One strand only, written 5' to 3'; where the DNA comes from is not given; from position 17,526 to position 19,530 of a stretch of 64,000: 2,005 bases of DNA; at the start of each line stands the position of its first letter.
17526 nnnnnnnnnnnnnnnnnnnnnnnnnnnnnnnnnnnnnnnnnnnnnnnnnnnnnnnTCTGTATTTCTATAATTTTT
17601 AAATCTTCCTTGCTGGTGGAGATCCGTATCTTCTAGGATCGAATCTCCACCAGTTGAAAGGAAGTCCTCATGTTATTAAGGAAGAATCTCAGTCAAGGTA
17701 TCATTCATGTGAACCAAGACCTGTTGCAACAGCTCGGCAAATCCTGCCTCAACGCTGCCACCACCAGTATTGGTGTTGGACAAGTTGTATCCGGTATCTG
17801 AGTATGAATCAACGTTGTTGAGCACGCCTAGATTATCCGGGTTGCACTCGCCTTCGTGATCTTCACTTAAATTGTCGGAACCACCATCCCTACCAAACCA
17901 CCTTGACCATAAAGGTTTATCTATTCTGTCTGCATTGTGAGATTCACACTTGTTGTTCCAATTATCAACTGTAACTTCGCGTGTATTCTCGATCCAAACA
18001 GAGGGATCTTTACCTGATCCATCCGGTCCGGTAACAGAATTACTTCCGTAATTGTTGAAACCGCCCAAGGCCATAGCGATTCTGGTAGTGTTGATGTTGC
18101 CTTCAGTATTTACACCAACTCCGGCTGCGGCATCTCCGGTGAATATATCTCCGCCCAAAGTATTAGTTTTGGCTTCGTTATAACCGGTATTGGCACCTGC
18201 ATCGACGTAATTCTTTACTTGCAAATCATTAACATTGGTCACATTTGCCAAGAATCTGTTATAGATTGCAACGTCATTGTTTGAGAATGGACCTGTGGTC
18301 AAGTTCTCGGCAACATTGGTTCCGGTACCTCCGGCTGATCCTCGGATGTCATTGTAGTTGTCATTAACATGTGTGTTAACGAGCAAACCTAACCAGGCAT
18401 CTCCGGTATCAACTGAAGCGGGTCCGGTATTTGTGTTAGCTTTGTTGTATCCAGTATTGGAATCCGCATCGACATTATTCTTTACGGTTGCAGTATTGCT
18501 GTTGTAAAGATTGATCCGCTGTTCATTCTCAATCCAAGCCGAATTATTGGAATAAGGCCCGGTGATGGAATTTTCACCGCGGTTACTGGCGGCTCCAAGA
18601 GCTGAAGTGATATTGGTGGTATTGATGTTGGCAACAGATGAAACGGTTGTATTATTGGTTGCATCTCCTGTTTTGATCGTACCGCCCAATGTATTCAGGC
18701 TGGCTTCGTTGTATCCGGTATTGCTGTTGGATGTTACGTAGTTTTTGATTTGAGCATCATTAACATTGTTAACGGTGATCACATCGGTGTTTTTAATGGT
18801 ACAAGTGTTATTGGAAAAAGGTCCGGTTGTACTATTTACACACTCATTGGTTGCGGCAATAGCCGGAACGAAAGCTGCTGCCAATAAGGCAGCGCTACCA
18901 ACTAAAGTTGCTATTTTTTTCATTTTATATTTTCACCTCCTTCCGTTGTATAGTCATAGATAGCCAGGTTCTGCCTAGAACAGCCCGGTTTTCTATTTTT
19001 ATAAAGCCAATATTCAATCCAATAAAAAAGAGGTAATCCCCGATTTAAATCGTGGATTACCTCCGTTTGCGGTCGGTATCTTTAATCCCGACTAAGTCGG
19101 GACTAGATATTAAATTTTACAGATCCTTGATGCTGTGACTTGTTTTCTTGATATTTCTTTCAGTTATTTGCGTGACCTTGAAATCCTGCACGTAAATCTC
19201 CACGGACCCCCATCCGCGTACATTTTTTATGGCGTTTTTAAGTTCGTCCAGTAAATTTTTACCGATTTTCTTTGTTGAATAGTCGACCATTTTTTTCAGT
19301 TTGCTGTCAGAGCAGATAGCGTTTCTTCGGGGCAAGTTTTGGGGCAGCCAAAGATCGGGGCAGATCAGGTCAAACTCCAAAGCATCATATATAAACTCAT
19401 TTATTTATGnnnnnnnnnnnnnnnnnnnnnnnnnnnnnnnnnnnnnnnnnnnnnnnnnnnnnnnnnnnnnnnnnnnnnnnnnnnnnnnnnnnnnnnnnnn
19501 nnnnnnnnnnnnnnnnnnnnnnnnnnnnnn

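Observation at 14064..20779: Sortase locus with three paralogous secreted proteins built from an unrecognised ~95-aa N/T/G-rich repeat (2, 3 and 4 copies): candidate surface-fibre/adhesin system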

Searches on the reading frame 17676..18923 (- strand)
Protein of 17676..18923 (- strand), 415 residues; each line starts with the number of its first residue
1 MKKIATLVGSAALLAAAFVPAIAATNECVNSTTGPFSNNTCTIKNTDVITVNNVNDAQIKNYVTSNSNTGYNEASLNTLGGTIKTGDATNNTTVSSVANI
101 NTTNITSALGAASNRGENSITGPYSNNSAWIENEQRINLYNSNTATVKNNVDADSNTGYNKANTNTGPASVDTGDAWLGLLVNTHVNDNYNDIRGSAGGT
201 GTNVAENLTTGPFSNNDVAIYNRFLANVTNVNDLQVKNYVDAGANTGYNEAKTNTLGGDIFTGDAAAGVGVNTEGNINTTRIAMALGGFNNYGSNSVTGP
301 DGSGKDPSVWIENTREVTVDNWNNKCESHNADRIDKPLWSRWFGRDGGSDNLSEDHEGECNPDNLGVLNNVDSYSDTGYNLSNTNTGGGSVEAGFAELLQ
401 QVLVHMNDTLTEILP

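Call 3: search_protein_families(library=pfam, proteins=[window:17676-18923:-], max_evalue=1)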
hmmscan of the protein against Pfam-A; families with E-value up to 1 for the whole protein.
window:17676-18923:- (415 aa): 0 families

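Call 4: search_protein_families(library=ncbifam, proteins=[window:17676-18923:-], max_evalue=1)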
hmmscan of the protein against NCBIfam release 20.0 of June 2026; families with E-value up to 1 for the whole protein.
window:17676-18923:- (415 aa): 0 families

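Call 6: find_homologous_proteins(query=window:17676-18923:-)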
Query window:17676-18923:- (415 aa): 141 proteins with E <= 0.001 among 8000 candidates; the best 120 are listed.
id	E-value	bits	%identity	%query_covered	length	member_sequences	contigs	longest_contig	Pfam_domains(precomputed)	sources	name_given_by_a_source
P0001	1.3e-263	893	100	100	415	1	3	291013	-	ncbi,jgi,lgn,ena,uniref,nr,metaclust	ncbi:MAG: hypothetical protein UV73_C0001G0213 [Candidatus Gottesmanbacteria bacterium GW2011_GWA2_4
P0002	8.7e-167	574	68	100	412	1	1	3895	-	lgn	-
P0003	2.8e-163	562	69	100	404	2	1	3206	-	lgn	-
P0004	1.2e-161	557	69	100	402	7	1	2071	-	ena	-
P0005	7.4e-160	551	67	100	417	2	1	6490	-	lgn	-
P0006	1.8e-154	533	67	100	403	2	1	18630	-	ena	-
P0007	2.7e-154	533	65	100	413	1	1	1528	-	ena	-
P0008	8.4e-152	524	67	100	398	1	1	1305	-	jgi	-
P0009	5.1e-148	512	64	100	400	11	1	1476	-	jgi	-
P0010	9.5e-148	511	64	100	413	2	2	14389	-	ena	-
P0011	1.5e-146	507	67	100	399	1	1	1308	-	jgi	jgi:hypothetical protein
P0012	3.5e-141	490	64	100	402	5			-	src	-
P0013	1.3e-139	484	65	100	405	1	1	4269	-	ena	-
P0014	6.5e-138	479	64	100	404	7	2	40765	-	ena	-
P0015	6.9e-136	472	61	100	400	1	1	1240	-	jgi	jgi:hypothetical protein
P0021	7.5e-125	436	61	100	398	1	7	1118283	-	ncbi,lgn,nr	ncbi:hypothetical protein HYW55_03620 [Candidatus Gottesmanbacteria bacterium]|nr:hypothetical prote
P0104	3.9e-72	262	45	100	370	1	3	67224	-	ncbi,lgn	-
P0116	9.7e-24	103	36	64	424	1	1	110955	-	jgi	jgi:hypothetical protein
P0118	2.3e-21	95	35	69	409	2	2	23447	-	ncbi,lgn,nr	ncbi:MAG: hypothetical protein H0W89_05215 [Candidatus Levybacteria bacterium]|nr:hypothetical prote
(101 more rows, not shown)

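Call 7: search_solved_structures(query=window:17676-18923:-, max_evalue=10)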
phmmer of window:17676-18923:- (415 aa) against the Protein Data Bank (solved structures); distinct sequences matched with E-value up to 10: 1.
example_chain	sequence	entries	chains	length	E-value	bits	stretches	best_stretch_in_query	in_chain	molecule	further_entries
4rzp_A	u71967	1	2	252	0.04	16.7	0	222-246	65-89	Engineered Protein OR366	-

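Call 11: find_encoding_contigs(protein=P0021, flank=10000, max_places=3)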
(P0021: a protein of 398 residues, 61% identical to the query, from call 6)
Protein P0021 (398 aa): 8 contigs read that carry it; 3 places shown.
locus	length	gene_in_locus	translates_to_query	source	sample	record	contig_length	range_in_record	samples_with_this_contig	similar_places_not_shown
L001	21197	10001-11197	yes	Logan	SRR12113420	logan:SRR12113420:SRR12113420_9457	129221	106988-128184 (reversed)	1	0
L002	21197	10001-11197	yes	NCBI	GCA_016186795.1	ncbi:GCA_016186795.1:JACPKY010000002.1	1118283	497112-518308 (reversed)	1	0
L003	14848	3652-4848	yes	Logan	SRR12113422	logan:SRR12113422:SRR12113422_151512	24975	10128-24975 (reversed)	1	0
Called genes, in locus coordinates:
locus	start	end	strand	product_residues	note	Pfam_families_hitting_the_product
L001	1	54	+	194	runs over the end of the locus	PF01300:Sua5_yciO_yrdC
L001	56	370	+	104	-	PF00814:TsaD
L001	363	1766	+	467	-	PF00082:Peptidase_S8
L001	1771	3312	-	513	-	-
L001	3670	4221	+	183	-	-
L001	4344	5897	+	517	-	-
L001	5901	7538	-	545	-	-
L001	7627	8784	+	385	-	-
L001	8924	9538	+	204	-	-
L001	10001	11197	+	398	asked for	-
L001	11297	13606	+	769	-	-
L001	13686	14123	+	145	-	-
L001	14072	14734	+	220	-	PF04203:Sortase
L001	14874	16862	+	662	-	-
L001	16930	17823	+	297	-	PF00188:CAP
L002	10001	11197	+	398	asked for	-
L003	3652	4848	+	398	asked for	-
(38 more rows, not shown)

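Call 12: find_encoding_contigs(protein=P0118, flank=8000, max_places=2)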
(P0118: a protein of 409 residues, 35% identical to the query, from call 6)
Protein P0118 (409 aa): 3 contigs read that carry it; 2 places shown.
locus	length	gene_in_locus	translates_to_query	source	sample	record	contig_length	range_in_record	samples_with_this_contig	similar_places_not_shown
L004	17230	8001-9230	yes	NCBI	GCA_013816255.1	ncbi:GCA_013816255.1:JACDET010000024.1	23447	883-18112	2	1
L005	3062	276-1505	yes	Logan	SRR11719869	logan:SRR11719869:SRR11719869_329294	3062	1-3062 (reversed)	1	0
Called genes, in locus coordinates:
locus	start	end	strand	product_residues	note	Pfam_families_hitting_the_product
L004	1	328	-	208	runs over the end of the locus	PF00730:HhH-GPD, PF00633:HHH (weak)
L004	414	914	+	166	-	-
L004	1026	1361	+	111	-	-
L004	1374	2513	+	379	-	-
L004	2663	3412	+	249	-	PF02585:PIG-L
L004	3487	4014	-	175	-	PF01931:NTPase_I-T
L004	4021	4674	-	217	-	PF13098:Thioredoxin_2 (faint), PF13462:Thioredoxin_4, PF01323:DSBA, PF13743:Thioredoxin_5 (weak)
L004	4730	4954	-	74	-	PF09527:ATPase_gene1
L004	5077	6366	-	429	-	PF12710:HAD (weak), PF01842:ACT (faint), PF22629:ACT_AHAS_ss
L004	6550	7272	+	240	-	-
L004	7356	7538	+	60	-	PF10055:DUF2292 (weak)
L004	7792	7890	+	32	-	-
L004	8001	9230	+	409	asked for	-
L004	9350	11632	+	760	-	-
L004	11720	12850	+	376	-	-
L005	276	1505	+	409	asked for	-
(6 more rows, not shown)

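Call 13: find_encoding_contigs(protein=P0104, flank=8000, max_places=2)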
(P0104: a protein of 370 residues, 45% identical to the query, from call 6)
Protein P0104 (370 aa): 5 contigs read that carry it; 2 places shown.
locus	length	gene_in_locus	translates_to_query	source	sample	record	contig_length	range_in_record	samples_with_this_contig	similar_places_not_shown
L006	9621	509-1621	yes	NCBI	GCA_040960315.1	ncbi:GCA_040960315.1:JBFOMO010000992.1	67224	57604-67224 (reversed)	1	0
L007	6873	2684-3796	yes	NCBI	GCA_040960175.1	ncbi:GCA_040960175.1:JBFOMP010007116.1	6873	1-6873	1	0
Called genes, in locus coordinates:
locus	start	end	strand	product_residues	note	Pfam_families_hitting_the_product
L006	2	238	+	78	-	?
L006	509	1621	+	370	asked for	-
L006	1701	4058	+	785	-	-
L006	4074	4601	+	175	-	-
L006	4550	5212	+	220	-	PF04203:Sortase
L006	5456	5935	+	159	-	-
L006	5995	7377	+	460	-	PF13385:Laminin_G_3, PF00932:LTD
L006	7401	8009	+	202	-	-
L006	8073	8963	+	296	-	PF00188:CAP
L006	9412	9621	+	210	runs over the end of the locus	PF00483:NTP_transferase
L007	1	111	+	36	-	?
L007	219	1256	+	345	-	PF00535:Glycos_transf_2, PF03142:Chitin_synth_2 (faint), PF13506:Glyco_transf_21, PF13641:Glyco_tranf_2_3, PF13632:Glyco_trans_2_3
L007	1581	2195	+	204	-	-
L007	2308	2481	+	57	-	PF10055:DUF2292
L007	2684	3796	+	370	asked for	-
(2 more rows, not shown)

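Call 14: find_encoding_contigs(protein=P0116, flank=8000, max_places=2)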
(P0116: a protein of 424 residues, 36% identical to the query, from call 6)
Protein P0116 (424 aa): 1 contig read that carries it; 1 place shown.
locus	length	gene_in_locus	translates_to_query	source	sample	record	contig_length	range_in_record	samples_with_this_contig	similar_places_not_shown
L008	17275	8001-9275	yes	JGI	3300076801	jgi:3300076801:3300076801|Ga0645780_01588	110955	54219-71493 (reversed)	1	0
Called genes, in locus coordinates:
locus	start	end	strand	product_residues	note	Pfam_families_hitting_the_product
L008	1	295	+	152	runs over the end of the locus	-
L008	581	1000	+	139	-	-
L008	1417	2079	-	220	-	PF05552:MS_channel_1st_1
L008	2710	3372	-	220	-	-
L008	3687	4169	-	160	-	-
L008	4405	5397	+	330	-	PF00571:CBS, PF01769:MgtE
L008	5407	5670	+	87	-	-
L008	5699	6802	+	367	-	-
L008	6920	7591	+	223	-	-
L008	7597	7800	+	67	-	PF10055:DUF2292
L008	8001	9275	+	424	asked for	-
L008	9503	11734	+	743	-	-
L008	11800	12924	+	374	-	-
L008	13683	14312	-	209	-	-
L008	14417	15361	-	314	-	PF00717:Peptidase_S24 (weak)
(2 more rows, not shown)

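Call 15: predict_structure(alignment_id=A1)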
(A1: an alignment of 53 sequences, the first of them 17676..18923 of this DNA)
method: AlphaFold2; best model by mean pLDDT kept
length: 415 residues; sequences in the alignment: 53
mean_pLDDT: 78.3   pTM: 0.67
mean pLDDT of the five models: 78.3, 74.7, 58.6, 57.4, 38.6
residues with pLDDT >= 90: 77; 70-90: 250; 50-70: 53; < 50: 35
segments of 3 or more residues with pLDDT < 50: 1-23, 344-346, 348-353, 355-357
pLDDT, mean of each block of 10 residues (from residue 1): 37 39 66 81 84 88 93 90 93 90 75 78 82 86 90 92 91 91 90 71 79 78 85 90 87 88 84 89 68 74 63 80 79 61 49 52 82 75 82 77 86 75
secondary structure, 60 per line:
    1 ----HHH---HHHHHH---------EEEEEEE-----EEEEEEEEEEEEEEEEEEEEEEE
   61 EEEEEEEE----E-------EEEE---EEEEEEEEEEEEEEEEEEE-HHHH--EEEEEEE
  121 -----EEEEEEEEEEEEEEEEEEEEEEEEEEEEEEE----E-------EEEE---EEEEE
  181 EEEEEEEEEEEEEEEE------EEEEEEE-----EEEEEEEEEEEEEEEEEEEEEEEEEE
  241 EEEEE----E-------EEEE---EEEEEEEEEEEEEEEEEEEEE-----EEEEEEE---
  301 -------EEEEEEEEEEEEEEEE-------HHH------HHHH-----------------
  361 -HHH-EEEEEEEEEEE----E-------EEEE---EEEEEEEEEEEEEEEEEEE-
elements in order: H11-16 E26-32 E38-68 E81-84 E88-106 H108-111 E114-120 E126-156 E169-172 E176-196 E203-209 E215-245 E258-261 E265-285 E291-297 E308-323 H340-343 E366-376 E389-392 E396-414

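Call 17: fold_search(model_id=the predicted structure, library=pdb)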
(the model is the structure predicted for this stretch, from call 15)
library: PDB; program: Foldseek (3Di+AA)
matches with E <= 10: 111; with E <= 0.001: 0
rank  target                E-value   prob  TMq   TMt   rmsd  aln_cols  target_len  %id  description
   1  9u4u_A                2.3e-02  0.07  0.06  0.13  32.6       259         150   13  Structure of the functional amyloid FapC from Pseudomonas sp.UK4 (released 2025-08-06)
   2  8egr_A                4.0e-02  0.01  0.04  0.04  39.9       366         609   12  Upper tail structure of Staphylococcus phage Andhra (released 2022-12-14)
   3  8c50_A                5.6e-02  0.01  0.05  0.05  42.4       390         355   10  Pontibacter korlensis curli subunit CsgA (released 2023-06-28)
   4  7o7a_B                1.7e-01  0.01  0.05  0.05  42.1       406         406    9  Structure of the PL6 family alginate lyase Pedsa0632 from Pseudopedobacter saltans (released 2021-07-28)
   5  5awf_E                3.1e-01  0.02  0.09  0.09  37.0       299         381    9  Crystal structure of SufB-SufC-SufD complex from Escherichia coli (released 2015-11-11)
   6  7e56                  6.2e-01  0.00  0.05  0.05  40.3       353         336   12  The mutant crystal structure of endo-polygalacturonase (T316C/G344C) from Talaromyces leycettanus JCM 12802 (released 2021-08-25)
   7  5awg_F                6.5e-01  0.01  0.07  0.08  39.1       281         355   10  Crystal structure of Hg-bound SufB-SufC-SufD complex from Escherichia coli (released 2015-11-11)
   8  5ny0                  7.2e-01  0.01  0.05  0.06  38.6       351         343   11  L. reuters 100-23 SRRP (released 2018-03-21)
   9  6kvh                  8.4e-01  0.00  0.04  0.05  40.1       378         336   12  The mutant crystal structure of endo-polygalacturonase (T284A) from Talaromyces leycettanus JCM 12802 (released 2020-09-09)
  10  5uyt_B                1.0e+00  0.00  0.05  0.05  44.0       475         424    9  Crystal structure of ice binding protein from an Antarctic bacterium Flavobacteriaceae (released 2017-10-25)
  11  5awf_A                1.1e+00  0.01  0.07  0.07  39.2       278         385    9  Crystal structure of SufB-SufC-SufD complex from Escherichia coli (released 2015-11-11)
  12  9h78_B                1.1e+00  0.01  0.06  0.08  40.6       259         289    7  [FeS] cluster-loaded SMS complex from M. jannaschii (released 2025-06-04)
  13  1k5c                  1.2e+00  0.00  0.05  0.05  41.0       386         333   12  Endopolygalacturonase I from Stereum purpureum at 0.96 A resolution (released 2002-06-05)
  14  9j4l_B                1.2e+00  0.00  0.05  0.05  40.4       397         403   10  Crystal structure of GH9l Inulin fructotransferases (IFTase) (released 2024-09-04)
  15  5nxk_A                1.4e+00  0.00  0.05  0.07  39.0       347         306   10  L. reuteri 53608 SRRP (released 2018-03-21)
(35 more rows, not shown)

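Call 45: find_related_loci(query=A4, collection=genome_contigs, flank=10000)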
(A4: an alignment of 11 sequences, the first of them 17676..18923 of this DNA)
Query A4 (415 aa) in genome_contigs; peptide patterns used: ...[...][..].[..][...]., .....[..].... (x = any residue, [..] = any of these).
270 stretches matched a pattern; 6 encode a relative of the query (tblastn E <= 1e-3); 6 distinct loci.
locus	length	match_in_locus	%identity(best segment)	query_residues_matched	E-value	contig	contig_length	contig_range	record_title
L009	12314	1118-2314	64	6-414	8e-135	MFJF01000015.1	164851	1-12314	MAG: Candidatus Gottesmanbacteria bacterium RIFCSPHIGHO2_01_FULL_40_15 rifcsphigho2_01_scaffold_256, whole genome shotgu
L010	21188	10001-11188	61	1-413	2e-131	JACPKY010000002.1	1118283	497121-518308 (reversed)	MAG: Candidatus Gottesmanbacteria bacterium isolate NC_groundwater_507_Ag_S-0.1um_40_14 S35_SO-1_scaffold_146377, whole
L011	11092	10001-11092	64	1-413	8e-128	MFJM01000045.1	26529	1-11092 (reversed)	MAG: Candidatus Gottesmanbacteria bacterium RIFCSPHIGHO2_02_FULL_39_14 rifcsphigho2_02_scaffold_4993, whole genome shotg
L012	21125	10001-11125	56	26-413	4e-114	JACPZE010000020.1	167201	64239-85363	MAG: Candidatus Gottesmanbacteria bacterium isolate NC_groundwater_881_Pr1_S2p5_36_20 Montesol18_S2p5_coassembly_scaffol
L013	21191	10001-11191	53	1-413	3e-111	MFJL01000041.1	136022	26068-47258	MAG: Candidatus Gottesmanbacteria bacterium RIFCSPHIGHO2_02_FULL_39_11 rifcsphigho2_02_scaffold_80, whole genome shotgun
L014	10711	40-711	38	24-267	6e-11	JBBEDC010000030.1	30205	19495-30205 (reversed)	MAG: Candidatus Andersenbacteria bacterium isolate LejiaF_48_14 Lejia_F_2250_length_30205_cov_8, whole genome shotgun se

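Call 64: search_protein_families(library=phrogs, proteins=[window:17676-18923:-], max_evalue=0.1)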
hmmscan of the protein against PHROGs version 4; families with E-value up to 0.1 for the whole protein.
window:17676-18923:- (415 aa): 0 families

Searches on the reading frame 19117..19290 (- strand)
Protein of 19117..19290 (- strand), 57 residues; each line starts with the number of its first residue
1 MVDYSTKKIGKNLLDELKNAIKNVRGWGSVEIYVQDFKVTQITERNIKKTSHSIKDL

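Call 88: search_protein_families(library=ncbifam, proteins=[window:19117-19290:-], max_evalue=1)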
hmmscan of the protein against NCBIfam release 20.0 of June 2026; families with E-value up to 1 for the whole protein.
window:19117-19290:- (57 aa): 2 families
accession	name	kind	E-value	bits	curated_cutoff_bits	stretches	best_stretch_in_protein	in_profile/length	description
NF033785.1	sulfur_OscA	equivalog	0.0014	18.6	85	1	12-45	15-46/60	sulfur starvation response protein OscA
NF041456.1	surv_prot_CiaI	equivalog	0.038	13.8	290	1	4-51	56-101/186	intracellular survival protein CiaI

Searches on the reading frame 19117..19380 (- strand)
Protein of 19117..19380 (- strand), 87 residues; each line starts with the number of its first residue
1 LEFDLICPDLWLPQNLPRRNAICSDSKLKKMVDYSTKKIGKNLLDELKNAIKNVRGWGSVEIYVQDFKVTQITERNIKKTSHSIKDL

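Call 3: search_protein_families(library=pfam, proteins=[window:19117-19380:-], max_evalue=1)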
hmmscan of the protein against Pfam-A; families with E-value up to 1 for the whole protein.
window:19117-19380:- (87 aa): 2 families
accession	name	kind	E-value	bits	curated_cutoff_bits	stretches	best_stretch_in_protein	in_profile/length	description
PF10055.14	DUF2292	-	3.9e-05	23.6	22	1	44-72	2-29/37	Uncharacterized small protein (DUF2292)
PF12896.12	ANAPC4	-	0.078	12.9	23.1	1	31-85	56-110/203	Anaphase-promoting complex, cyclosome, subunit 4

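Call 4: search_protein_families(library=ncbifam, proteins=[window:19117-19380:-], max_evalue=1)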
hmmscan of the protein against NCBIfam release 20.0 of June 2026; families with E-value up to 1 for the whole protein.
window:19117-19380:- (87 aa): 1 family
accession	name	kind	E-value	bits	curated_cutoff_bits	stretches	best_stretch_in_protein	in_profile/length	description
NF033785.1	sulfur_OscA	equivalog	0.0037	17.2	85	1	42-75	15-46/60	sulfur starvation response protein OscA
